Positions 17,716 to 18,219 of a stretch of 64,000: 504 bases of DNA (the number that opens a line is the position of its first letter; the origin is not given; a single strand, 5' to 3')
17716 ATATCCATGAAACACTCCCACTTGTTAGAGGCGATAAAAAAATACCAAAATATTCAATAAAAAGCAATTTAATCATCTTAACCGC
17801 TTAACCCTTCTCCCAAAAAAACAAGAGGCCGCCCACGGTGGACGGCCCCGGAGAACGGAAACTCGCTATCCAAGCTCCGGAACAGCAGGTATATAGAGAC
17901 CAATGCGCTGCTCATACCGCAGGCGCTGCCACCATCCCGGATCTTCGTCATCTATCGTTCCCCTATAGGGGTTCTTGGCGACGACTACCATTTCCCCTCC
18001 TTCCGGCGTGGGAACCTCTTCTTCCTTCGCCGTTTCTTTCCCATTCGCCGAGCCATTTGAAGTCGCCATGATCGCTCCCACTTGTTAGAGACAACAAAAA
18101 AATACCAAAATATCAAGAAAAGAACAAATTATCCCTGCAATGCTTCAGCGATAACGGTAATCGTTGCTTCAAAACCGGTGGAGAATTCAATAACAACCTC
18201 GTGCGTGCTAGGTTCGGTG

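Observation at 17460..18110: Two tandem mini-cistrons with duplicated promoter/RBS leader and terminator but different small ORFs, between rpmA and rplI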

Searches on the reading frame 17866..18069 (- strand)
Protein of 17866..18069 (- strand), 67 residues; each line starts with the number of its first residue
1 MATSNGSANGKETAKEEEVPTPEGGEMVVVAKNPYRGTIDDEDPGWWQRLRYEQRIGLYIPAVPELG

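Call 13: search_protein_families(library=pfam, proteins=[window:17866-18069:-], max_evalue=0.1)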
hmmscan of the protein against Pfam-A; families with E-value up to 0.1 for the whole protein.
window:17866-18069:- (67 aa): 0 families

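Call 15: find_homologous_proteins(query=window:17866-18069:-, max_evalue=0.01)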
Query window:17866-18069:- (67 aa): 1 proteins with E <= 0.01 among 2 candidates.
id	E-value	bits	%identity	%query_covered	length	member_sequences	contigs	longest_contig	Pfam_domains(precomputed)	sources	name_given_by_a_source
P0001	1.2e-38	147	100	100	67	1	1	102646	-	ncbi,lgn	-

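Call 16: find_encoding_contigs(protein=P0001, flank=6000, max_places=6)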
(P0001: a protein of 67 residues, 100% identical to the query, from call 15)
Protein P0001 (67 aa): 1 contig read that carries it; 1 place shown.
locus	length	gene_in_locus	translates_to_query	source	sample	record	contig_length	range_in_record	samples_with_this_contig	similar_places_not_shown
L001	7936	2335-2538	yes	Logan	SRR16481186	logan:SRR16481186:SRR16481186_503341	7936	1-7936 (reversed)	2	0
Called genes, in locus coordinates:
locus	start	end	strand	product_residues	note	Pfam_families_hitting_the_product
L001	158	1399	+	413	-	PF22694:CtpB_N-like, PF00595:PDZ, PF13180:PDZ_2 (weak), PF17820:PDZ_6, PF03572:Peptidase_S41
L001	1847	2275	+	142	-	PF01281:Ribosomal_L9_N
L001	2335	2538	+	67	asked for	-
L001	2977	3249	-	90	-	PF01016:Ribosomal_L27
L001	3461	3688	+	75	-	PF01106:NifU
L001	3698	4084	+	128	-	-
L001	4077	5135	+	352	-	PF00953:Glycos_transf_4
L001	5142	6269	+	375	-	PF01098:FTSW_RODA_SPOVE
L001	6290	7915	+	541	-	PF01656:CbiA (weak), PF06418:CTP_synth_N, PF00117:GATase, PF07722:Peptidase_C26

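Call 17: list_cluster_members(proteins=[window:17866-18069:-, window:17604-17723:-, window:18129-18557:-, window:17155-17427:+, window:17866-18081:-])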
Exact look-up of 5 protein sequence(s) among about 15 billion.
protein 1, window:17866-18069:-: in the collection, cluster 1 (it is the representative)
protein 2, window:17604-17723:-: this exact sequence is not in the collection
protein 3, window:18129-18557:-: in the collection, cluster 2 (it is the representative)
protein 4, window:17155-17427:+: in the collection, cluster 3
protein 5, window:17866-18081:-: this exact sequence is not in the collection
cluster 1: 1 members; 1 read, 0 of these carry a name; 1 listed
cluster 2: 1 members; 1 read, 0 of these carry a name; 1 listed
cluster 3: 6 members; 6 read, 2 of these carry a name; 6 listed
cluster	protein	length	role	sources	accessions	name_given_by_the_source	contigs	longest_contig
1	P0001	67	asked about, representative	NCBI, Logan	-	-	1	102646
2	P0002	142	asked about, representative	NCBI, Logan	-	-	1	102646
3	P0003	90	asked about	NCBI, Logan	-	-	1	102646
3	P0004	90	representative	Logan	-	-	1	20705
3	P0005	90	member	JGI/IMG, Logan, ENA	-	large subunit ribosomal protein L27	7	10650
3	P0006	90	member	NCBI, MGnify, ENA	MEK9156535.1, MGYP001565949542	MAG: 50S ribosomal protein L27 [Patescibacteria group bacterium] | CR=1 FL=1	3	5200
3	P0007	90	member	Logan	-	-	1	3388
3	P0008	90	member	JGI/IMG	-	-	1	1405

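Call 18: find_encoding_contigs(protein=P0004, flank=4000, max_places=6)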
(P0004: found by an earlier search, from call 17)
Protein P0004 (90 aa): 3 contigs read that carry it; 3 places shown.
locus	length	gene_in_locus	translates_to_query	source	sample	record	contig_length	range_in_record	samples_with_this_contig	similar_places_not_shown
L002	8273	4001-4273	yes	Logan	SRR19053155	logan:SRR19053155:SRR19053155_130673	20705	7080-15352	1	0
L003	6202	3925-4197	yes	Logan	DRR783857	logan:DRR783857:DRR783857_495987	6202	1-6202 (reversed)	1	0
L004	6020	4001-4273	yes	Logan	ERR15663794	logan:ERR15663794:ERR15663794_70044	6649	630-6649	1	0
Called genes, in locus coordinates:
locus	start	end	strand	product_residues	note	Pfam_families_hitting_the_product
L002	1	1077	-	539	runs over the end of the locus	PF01656:CbiA (weak), PF06418:CTP_synth_N, PF00117:GATase, PF07722:Peptidase_C26 (weak)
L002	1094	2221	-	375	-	PF01098:FTSW_RODA_SPOVE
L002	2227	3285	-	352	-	PF00953:Glycos_transf_4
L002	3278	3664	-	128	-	-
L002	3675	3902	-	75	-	PF01106:NifU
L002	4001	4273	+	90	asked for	PF01016:Ribosomal_L27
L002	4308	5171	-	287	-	-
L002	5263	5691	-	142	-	PF01281:Ribosomal_L9_N, PF03948:Ribosomal_L9_C (faint)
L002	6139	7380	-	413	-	PF22694:CtpB_N-like, PF00595:PDZ, PF13180:PDZ_2 (faint), PF17820:PDZ_6, PF03572:Peptidase_S41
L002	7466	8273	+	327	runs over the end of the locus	PF08308:PEGA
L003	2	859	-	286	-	?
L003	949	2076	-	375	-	PF01098:FTSW_RODA_SPOVE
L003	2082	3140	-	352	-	PF00953:Glycos_transf_4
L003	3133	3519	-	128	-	-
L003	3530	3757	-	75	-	PF01106:NifU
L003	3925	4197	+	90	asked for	PF01016:Ribosomal_L27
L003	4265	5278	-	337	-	PF00078:RVT_1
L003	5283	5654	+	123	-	PF22296:bAvd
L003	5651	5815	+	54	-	-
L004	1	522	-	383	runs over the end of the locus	?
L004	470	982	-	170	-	-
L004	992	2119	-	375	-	PF01098:FTSW_RODA_SPOVE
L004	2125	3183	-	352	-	PF00953:Glycos_transf_4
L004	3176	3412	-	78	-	-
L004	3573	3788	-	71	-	PF01106:NifU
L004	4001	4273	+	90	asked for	PF01016:Ribosomal_L27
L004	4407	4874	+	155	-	PF04542:Sigma70_r2, PF08281:Sigma70_r4_2 (weak)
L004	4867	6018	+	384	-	?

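Call 19: find_encoding_contigs(protein=P0005, flank=4000, max_places=8)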
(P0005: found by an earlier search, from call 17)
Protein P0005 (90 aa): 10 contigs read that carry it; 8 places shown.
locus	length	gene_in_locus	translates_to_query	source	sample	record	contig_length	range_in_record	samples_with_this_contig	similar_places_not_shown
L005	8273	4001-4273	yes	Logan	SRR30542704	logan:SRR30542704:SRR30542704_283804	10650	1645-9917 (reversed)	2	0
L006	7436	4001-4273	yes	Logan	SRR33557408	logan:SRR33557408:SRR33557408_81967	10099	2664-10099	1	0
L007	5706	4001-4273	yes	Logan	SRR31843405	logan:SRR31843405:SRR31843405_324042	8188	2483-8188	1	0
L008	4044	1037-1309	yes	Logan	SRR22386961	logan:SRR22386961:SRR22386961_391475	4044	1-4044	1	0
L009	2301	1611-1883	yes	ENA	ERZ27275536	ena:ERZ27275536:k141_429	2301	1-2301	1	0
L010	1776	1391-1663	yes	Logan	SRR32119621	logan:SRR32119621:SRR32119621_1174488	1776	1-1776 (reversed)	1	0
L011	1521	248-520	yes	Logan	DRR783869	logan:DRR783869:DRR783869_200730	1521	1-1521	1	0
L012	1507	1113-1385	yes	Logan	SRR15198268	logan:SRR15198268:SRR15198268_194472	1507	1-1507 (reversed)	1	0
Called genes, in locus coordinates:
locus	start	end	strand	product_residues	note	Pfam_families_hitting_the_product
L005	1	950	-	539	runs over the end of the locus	PF01656:CbiA (weak), PF06418:CTP_synth_N, PF00117:GATase, PF07722:Peptidase_C26 (weak)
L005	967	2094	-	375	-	PF01098:FTSW_RODA_SPOVE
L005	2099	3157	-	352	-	PF00953:Glycos_transf_4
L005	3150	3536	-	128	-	-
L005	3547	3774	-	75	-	PF01106:NifU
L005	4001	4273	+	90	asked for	PF01016:Ribosomal_L27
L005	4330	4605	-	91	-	-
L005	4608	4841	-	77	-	PF01402:RHH_1 (weak)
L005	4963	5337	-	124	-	-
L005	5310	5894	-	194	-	PF00293:NUDIX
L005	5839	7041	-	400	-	PF22694:CtpB_N-like, PF00595:PDZ, PF17820:PDZ_6, PF03572:Peptidase_S41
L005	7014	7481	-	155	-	-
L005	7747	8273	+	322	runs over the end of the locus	PF08308:PEGA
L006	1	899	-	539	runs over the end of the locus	PF01656:CbiA (weak), PF06418:CTP_synth_N, PF00117:GATase, PF07722:Peptidase_C26 (weak)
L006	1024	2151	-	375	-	PF01098:FTSW_RODA_SPOVE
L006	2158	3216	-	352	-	PF00953:Glycos_transf_4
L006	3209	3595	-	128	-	-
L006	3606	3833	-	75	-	PF01106:NifU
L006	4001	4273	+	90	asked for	PF01016:Ribosomal_L27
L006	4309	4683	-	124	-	PF03948:Ribosomal_L9_C (weak)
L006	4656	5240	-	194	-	PF00293:NUDIX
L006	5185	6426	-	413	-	PF22694:CtpB_N-like, PF00595:PDZ, PF13180:PDZ_2 (faint), PF17820:PDZ_6, PF03572:Peptidase_S41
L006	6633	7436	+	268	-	?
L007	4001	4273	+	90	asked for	PF01016:Ribosomal_L27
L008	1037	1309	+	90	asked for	PF01016:Ribosomal_L27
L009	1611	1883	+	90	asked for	PF01016:Ribosomal_L27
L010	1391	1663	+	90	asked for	PF01016:Ribosomal_L27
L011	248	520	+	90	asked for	PF01016:Ribosomal_L27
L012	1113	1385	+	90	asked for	PF01016:Ribosomal_L27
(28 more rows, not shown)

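Call 20: find_encoding_contigs(protein=P0006, flank=4000, max_places=6)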
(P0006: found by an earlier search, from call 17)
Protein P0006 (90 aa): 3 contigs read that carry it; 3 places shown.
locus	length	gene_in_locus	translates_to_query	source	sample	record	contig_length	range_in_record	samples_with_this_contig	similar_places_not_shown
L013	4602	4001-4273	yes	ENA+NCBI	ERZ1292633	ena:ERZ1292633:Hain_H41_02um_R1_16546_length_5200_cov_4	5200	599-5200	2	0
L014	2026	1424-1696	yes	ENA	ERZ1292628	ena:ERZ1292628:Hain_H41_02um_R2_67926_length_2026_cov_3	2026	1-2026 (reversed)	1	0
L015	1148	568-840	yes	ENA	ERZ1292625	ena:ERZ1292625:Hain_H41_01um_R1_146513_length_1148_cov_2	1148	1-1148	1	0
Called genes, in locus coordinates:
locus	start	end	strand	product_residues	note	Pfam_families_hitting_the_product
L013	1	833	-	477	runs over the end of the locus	?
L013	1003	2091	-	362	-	PF01098:FTSW_RODA_SPOVE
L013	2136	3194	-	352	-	PF00953:Glycos_transf_4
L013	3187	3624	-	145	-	-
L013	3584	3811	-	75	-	PF01106:NifU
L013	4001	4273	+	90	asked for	PF01016:Ribosomal_L27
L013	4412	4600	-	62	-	?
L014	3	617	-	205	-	?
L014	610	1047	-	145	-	-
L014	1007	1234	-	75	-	PF01106:NifU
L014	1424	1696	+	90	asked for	PF01016:Ribosomal_L27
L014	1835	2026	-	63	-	?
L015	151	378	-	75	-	PF01106:NifU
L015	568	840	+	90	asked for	PF01016:Ribosomal_L27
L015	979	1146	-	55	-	?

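Call 31: search_protein_representatives(protein=window:17866-18069:-)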
Query: 67 residues. Proteins with E-value up to 0.001 (for the whole library): 1; up to 1e-10: 1; up to 1e-30: 1. The best 1 are listed.
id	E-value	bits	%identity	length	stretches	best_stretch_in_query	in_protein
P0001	4.0e-39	147.0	100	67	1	1-67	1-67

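Call 50: find_related_loci(query=window:17866-18069:-, collection=viral_contigs, flank=3000)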
Query window:17866-18069:- (67 aa) in viral_contigs; peptide patterns used: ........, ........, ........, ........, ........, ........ (x = any residue, [..] = any of these).
13 stretches matched a pattern, but none encodes a relative of the query by tblastn (E <= 1e-3).

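Call 56: search_protein_families(library=phrogs, proteins=[window:17866-18069:-], max_evalue=1)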
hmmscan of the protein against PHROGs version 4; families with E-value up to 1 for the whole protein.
window:17866-18069:- (67 aa): 0 families

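Call 57: search_protein_families(library=padloc, proteins=[window:17866-18069:-], max_evalue=1)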
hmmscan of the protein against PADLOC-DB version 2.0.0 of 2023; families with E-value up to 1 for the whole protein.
window:17866-18069:- (67 aa): 0 families

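Call 58: search_protein_families(library=ncbifam, proteins=[window:17866-18069:-], max_evalue=1)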
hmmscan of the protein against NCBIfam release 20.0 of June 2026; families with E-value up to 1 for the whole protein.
window:17866-18069:- (67 aa): 0 families

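Call 59: search_solved_structures(query=window:17866-18069:-, max_evalue=10)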
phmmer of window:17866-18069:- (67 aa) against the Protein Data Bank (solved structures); distinct sequences matched with E-value up to 10: 4.
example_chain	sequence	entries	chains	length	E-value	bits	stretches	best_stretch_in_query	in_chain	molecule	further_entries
2l0a_A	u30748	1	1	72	0.31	14.4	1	37-59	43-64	Signal transducing adapter molecule 1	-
1b25_A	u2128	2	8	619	0.4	14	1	19-46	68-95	PROTEIN (FORMALDEHYDE FERREDOXIN OXIDOREDUCTASE) | FORMALDEHYDE FERREDOXIN OXIDOREDUCTASE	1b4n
9q1t_A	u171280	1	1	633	0.65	13.4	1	21-52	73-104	Tungsten-dependent aldehyde oxidoreductase WOR83 from Haloferax volcanii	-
3g7s_A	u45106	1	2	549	1.2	12.5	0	23-52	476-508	Long-chain-fatty-acid--CoA ligase (FadD-1)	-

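Call 62: predict_structure(protein=window:17866-18069:-)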
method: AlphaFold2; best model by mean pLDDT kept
length: 67 residues; sequences in the alignment: 1
mean_pLDDT: 61.0   pTM: 0.31
mean pLDDT of the five models: 61.0, 56.6, 48.9, 47.6, 44.1
residues with pLDDT >= 90: 0; 70-90: 23; 50-70: 30; < 50: 14
segments of 3 or more residues with pLDDT < 50: 1-4, 9-11
pLDDT, mean of each block of 10 residues (from residue 1): 47 54 54 72 77 71 48
secondary structure, 60 per line:
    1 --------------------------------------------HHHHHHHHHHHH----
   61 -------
elements in order: H45-56

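Call 77: find_homologous_proteins(query=P0002, max_evalue=1e-20)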
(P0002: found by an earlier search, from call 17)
Query P0002 (142 aa): 24 proteins with E <= 1e-20 among 72 candidates.
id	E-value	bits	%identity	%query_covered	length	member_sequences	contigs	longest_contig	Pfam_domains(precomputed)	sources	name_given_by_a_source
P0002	2.9e-86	304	100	100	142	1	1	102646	PF01281.26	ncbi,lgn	-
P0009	3.2e-72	259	86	99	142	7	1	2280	PF01281.26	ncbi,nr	ncbi:hypothetical protein EBT31_14390, partial [bacterium]|nr:hypothetical protein [bacterium]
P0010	5.8e-71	255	86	99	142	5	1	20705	PF03948.20,PF01281.26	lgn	-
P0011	1.5e-68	247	85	99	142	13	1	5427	PF01281.26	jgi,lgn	jgi:ribosomal protein L9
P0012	1.4e-67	244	81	99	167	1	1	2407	PF01281.26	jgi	jgi:ribosomal protein L9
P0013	1.3e-65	237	75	100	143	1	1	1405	PF01281.26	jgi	-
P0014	8.5e-64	231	77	99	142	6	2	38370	PF03948.20,PF01281.26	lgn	-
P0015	1.1e-59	218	86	86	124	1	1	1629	-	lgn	-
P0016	3.4e-59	216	84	86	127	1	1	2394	-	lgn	-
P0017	6.7e-58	212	84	86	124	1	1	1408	-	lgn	-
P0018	6.8e-58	212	82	86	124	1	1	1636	-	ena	-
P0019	8.7e-58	212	81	86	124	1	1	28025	PF03948.20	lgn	-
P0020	2.0e-57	211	80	86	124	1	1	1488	-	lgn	-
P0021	8.1e-57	209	83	86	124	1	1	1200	-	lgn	-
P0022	5.4e-56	206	82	86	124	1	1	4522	-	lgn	-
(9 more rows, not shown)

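Call 78: find_encoding_contigs(protein=P0009, flank=2500, max_places=4)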
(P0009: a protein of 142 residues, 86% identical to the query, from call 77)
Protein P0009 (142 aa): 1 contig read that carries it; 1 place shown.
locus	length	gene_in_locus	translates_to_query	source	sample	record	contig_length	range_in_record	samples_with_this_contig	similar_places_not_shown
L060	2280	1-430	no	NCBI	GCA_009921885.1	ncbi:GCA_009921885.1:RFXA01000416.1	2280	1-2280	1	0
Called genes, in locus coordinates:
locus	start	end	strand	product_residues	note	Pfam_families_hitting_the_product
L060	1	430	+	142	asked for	PF01281:Ribosomal_L9_N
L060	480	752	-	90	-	PF01016:Ribosomal_L27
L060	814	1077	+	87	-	PF01106:NifU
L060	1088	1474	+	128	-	-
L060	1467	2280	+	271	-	PF00953:Glycos_transf_4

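Call 79: find_encoding_contigs(protein=P0011, flank=2500, max_places=6)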
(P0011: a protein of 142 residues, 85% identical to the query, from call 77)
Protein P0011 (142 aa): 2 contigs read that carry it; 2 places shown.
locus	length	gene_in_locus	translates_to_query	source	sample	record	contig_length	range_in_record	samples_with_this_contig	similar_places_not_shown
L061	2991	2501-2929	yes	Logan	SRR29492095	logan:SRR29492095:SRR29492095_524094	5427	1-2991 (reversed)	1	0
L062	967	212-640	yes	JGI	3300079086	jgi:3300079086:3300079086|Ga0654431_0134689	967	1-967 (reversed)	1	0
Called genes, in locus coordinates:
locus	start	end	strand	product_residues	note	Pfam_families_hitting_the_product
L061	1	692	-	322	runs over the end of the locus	PF08308:PEGA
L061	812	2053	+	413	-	PF22694:CtpB_N-like, PF00595:PDZ, PF13180:PDZ_2 (weak), PF17820:PDZ_6, PF03572:Peptidase_S41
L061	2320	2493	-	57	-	-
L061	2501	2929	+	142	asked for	PF01281:Ribosomal_L9_N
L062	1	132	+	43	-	?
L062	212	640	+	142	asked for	PF01281:Ribosomal_L9_N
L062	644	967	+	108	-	?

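Call 80: find_encoding_contigs(protein=P0014, flank=2500, max_places=4)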
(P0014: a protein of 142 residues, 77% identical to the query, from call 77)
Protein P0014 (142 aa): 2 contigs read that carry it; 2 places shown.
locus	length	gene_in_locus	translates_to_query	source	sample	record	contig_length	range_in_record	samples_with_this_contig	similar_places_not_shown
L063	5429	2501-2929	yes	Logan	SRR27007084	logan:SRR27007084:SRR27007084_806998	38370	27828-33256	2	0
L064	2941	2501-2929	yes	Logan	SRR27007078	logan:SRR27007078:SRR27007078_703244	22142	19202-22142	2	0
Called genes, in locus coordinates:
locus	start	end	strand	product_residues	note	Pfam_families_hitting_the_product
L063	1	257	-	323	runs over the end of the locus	PF08308:PEGA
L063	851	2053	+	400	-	PF22694:CtpB_N-like, PF00595:PDZ, PF13180:PDZ_2 (weak), PF17820:PDZ_6, PF03572:Peptidase_S41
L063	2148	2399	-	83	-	-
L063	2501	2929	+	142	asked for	PF01281:Ribosomal_L9_N, PF03948:Ribosomal_L9_C (weak)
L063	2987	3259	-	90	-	PF01016:Ribosomal_L27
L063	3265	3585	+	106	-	PF01106:NifU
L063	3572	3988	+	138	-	-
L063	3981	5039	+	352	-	PF00953:Glycos_transf_4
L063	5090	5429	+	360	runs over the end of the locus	PF01098:FTSW_RODA_SPOVE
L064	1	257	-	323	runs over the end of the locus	PF08308:PEGA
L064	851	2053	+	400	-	PF22694:CtpB_N-like, PF00595:PDZ, PF13180:PDZ_2 (weak), PF17820:PDZ_6, PF03572:Peptidase_S41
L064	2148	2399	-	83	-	-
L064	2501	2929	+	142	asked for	PF01281:Ribosomal_L9_N, PF03948:Ribosomal_L9_C (weak)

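Call 81: find_encoding_contigs(protein=P0012, flank=2500, max_places=4)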
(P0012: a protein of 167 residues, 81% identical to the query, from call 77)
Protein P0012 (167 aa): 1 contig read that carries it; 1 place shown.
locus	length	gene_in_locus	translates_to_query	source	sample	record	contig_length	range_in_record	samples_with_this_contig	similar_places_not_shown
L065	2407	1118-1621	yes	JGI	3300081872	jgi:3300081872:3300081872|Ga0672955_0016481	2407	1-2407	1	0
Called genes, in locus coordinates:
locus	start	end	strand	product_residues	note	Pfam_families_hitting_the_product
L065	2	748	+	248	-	?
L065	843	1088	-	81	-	-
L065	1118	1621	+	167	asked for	PF01281:Ribosomal_L9_N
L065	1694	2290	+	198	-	-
